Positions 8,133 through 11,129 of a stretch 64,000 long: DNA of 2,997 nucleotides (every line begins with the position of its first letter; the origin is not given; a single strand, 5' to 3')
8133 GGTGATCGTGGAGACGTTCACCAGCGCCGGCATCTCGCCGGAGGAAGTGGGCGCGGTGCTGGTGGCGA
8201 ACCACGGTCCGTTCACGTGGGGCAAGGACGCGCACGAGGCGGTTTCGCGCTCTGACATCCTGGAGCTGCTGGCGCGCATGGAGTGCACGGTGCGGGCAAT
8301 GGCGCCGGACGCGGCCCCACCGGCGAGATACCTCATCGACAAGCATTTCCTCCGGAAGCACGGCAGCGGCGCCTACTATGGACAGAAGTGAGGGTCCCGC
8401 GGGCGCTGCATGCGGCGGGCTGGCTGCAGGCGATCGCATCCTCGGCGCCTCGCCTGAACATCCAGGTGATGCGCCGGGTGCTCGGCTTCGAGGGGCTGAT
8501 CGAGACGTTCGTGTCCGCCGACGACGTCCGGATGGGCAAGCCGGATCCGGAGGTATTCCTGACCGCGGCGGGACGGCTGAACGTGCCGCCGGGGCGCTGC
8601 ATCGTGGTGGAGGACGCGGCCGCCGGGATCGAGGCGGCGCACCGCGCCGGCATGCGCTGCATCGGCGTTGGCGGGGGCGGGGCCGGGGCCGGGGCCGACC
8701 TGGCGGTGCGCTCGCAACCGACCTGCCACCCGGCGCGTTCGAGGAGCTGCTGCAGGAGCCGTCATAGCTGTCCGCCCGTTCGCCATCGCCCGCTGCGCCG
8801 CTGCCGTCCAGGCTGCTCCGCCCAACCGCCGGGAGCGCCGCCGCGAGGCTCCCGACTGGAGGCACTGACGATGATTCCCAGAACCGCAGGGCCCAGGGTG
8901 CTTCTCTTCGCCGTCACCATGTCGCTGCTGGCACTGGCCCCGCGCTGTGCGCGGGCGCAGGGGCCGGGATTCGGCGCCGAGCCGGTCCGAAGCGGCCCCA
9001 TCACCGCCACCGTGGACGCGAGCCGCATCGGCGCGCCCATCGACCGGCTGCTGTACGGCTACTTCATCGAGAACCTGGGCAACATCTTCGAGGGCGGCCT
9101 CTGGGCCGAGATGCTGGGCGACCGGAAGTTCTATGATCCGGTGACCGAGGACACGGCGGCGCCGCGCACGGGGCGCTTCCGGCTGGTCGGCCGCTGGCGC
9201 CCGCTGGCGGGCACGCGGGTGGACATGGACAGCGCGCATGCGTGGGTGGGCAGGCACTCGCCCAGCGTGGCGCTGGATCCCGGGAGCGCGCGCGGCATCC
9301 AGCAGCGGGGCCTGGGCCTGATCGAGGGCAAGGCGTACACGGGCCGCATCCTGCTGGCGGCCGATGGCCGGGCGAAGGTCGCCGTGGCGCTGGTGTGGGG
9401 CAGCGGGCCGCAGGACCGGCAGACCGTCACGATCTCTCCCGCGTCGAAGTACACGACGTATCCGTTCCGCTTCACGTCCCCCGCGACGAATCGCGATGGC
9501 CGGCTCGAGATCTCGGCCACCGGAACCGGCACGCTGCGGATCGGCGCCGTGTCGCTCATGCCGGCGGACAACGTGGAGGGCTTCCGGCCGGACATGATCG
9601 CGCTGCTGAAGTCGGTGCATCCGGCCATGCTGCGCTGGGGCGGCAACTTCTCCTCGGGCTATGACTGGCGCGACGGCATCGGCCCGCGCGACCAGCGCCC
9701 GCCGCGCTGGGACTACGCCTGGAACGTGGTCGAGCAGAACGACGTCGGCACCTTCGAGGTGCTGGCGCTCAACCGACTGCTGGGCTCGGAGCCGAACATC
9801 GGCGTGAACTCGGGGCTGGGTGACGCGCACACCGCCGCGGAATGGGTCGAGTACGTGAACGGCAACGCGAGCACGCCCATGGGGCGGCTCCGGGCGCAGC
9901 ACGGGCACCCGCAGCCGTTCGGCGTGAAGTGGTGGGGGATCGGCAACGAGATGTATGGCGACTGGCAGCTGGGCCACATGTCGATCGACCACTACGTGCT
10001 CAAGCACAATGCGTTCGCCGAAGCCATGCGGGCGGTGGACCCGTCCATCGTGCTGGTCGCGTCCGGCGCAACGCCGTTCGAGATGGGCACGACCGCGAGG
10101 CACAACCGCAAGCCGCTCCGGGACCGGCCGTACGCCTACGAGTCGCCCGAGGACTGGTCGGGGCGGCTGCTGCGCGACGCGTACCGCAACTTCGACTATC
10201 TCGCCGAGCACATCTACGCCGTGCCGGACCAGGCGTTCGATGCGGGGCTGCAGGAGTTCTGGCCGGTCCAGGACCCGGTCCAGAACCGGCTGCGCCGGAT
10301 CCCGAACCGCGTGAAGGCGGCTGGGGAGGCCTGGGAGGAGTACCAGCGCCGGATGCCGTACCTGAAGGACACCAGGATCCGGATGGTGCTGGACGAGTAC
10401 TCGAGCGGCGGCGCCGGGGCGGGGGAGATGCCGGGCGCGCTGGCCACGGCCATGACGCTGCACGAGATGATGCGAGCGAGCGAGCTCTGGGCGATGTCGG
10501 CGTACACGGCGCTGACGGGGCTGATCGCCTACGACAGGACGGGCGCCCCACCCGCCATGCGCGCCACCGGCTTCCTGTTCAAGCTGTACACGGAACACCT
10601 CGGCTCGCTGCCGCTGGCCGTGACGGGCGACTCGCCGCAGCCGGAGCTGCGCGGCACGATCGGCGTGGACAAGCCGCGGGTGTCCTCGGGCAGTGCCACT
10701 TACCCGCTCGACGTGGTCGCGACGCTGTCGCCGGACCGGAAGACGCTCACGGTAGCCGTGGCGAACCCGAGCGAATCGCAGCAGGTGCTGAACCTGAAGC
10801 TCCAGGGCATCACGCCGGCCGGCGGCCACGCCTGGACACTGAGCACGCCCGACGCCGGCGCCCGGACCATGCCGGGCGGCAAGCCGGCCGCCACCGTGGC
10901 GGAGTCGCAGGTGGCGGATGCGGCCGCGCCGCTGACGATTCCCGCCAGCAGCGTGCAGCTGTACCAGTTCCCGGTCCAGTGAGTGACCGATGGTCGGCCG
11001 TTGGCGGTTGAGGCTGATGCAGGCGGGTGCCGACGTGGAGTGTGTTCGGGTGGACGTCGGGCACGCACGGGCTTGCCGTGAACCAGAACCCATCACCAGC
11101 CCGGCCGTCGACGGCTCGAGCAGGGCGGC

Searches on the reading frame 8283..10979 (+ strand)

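Call 70: search_protein_families(library=pfam, proteins=[window:8283-10979:+], max_evalue=0.00001)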
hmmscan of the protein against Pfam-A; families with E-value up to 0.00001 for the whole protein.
window:8283-10979:+ (899 aa): 4 families
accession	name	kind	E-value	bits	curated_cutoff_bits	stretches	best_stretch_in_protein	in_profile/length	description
PF13419.12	HAD_2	-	1.9e-15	57.8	23.8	1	41-129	90-178/178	Haloacid dehalogenase-like hydrolase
PF00702.32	Hydrolase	-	3.2e-15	57.5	26.4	1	37-123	105-191/191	haloacid dehalogenase-like hydrolase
PF13242.12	Hydrolase_like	-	7.2e-09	35.9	22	1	84-138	2-57/75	HAD-hyrolase-like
PF22848.2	ASD1_dom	-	2.1e-07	31.2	22.2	0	520-558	112-151/239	Alpha-L-arabinofuranosidase 1 domain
